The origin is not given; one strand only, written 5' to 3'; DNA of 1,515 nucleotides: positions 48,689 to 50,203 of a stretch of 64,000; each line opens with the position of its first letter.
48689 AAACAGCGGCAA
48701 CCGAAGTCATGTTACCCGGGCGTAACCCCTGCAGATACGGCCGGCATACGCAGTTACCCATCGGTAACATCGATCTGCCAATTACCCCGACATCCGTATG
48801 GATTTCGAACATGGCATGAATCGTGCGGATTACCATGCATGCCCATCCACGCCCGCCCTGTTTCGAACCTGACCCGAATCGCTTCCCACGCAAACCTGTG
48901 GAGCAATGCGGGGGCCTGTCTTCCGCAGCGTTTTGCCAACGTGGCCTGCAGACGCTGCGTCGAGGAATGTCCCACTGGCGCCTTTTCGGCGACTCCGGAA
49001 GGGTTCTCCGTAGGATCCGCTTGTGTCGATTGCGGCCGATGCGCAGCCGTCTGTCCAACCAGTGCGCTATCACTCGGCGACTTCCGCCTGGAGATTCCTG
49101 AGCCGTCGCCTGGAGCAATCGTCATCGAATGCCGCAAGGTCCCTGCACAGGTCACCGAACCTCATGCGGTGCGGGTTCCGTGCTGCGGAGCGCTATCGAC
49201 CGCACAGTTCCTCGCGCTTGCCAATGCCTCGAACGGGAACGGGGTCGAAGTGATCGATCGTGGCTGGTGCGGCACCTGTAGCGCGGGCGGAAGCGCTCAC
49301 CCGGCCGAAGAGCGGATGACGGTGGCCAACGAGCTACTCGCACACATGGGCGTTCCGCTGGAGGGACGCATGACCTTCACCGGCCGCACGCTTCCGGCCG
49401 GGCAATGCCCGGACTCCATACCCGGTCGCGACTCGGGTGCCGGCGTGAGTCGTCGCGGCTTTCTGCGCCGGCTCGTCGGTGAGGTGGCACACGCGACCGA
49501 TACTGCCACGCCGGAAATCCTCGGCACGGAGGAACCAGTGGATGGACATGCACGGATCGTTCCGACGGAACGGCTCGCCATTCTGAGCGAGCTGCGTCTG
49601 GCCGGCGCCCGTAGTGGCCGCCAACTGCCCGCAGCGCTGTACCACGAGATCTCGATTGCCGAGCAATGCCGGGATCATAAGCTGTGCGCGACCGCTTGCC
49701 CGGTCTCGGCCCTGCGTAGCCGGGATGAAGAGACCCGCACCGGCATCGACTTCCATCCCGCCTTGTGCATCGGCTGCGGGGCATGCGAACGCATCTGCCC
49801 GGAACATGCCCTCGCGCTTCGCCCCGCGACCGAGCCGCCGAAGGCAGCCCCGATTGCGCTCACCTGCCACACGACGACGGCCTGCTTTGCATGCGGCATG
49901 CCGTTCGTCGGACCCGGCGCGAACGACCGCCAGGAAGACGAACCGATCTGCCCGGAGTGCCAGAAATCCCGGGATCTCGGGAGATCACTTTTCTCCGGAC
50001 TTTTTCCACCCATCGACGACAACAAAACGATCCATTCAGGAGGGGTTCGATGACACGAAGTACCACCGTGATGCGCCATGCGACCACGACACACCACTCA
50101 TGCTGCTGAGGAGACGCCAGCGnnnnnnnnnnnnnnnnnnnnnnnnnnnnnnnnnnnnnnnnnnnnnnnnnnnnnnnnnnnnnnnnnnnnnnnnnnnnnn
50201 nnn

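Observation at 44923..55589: Complete arx-type anaerobic arsenite oxidase locus (arxXSR / arxB2ABCD)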

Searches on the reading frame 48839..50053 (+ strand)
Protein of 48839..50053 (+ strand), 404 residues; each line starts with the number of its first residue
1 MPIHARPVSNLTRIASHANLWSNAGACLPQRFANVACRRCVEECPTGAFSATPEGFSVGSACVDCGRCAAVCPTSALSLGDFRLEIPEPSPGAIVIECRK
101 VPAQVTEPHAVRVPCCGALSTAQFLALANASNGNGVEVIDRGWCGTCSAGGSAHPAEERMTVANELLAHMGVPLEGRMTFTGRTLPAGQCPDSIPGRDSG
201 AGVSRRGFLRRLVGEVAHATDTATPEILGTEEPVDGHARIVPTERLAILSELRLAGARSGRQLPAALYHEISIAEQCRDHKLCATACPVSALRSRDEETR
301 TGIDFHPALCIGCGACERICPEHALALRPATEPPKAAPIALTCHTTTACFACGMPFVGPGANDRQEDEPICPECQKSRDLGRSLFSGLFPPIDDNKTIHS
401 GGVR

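Call 3: search_protein_families(library=ncbifam, proteins=[window:48839-50053:+])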
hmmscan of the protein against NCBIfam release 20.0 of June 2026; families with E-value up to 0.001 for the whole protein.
window:48839-50053:+ (404 aa): 62 families (the best 25 are shown)
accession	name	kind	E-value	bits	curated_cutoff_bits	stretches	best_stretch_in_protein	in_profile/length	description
NF006221.0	PRK08348.1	subfamily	1.5e-12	47.3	124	2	33-81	45-96/136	NADH-plastoquinone oxidoreductase subunit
TIGR02700.1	flavo_MJ0208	hypoth_equivalog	1.9e-12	47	251.35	2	274-325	147-194/234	dihydromethanopterin reductase (acceptor)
NF058577.1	FdxA_fam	equivalog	1.2e-11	44.6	65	2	35-76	10-52/52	4Fe-4S ferredoxin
NF038196.1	ferrodoxin_EFR1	subfamily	1.2e-10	41.8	75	2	35-81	187-233/242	EFR1 family ferrodoxin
NF045480.1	FdxA_Actino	equivalog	2.4e-10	40.6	125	2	33-77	10-55/107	ferredoxin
NF007382.0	PRK09898.1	equivalog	8.2e-10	38.6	213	1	267-351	116-195/208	ferredoxin-like protein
NF040864.1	HgcB_ferredoxin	equivalog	1.1e-09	38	99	2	274-329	13-65/93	mercury methylation ferredoxin HgcB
TIGR01971.1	NuoI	subfamily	1.4e-09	37.6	113.05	1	274-330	41-103/121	NADH-quinone oxidoreductase, chain I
NF045874.1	Vhu_polyferre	exception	4.1e-09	35.7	600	2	36-83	269-315/381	F420-non-reducing hydrogenase associated-polyferredoxin VhuB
TIGR04041.1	activase_YjjW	hypoth_equivalog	7e-09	35.5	250.2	2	36-76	45-86/276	YjjW family glycine radical enzyme activase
NF043039.1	HgcAB_like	equivalog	7.8e-09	35.6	285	1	274-325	299-349/350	HgcAB-like fusion protein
TIGR04270.1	Rama_corrin_act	subfamily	1.4e-08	33.5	500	2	273-327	476-529/534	methylamine methyltransferase corrinoid protein reductive activase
TIGR02951.1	DMSO_dmsB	equivalog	1.5e-08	34.8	214.1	1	268-328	57-115/161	DMSO/selenate family reductase complex B subunit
NF007204.0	PRK09625.1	equivalog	1.7e-08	34.6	125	1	274-324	58-105/133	pyruvate flavodoxin oxidoreductase subunit delta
TIGR02179.1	PorD_KorD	subfamily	3e-08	33.7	60.05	1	272-328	22-75/78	2-oxoacid:acceptor oxidoreductase, delta subunit, pyruvate/2-ketoisovalerate family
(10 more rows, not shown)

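Call 4: search_protein_families(library=pfam, proteins=[window:48839-50053:+])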
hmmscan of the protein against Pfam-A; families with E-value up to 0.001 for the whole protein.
window:48839-50053:+ (404 aa): 9 families
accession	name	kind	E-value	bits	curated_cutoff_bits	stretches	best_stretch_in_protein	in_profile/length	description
PF12838.12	Fer4_7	-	1.6e-15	57.7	27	3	277-323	2-51/52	4Fe-4S dicluster domain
PF00037.32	Fer4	-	1.1e-14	54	21.1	2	305-325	3-23/24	4Fe-4S binding domain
PF13187.11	Fer4_9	-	7e-10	39.2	27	2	36-76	4-51/52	4Fe-4S dicluster domain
PF12837.12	Fer4_6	-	1.4e-09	37.8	25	2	307-325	6-24/24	4Fe-4S binding domain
PF13484.11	Fer4_16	-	2.9e-09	38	30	0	62-85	2-25/66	4Fe-4S double cluster binding domain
PF25160.1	LdpA_Fe-S-bd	-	3.2e-06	27.3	27.6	2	38-76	7-42/49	LdpA Fe-S cluster-binding domain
PF12797.12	Fer4_2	-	3.4e-06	27.1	24.5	0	307-322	7-22/22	4Fe-4S binding domain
PF13237.11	Fer4_10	-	3.6e-06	27.2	25.5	1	273-321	5-53/53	4Fe-4S dicluster domain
PF14697.11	Fer4_21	-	3.3e-05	24.4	35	0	275-324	6-56/59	4Fe-4S dicluster domain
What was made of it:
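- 48839..50053 (+): arxB2: 404-aa cytoplasmic multi-[Fe-S] ferredoxin-like protein. No signal peptide or TM segment. Role unknown. Fer4 dicluster domains at residues ~36-76 and ~273-325 (call 4).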
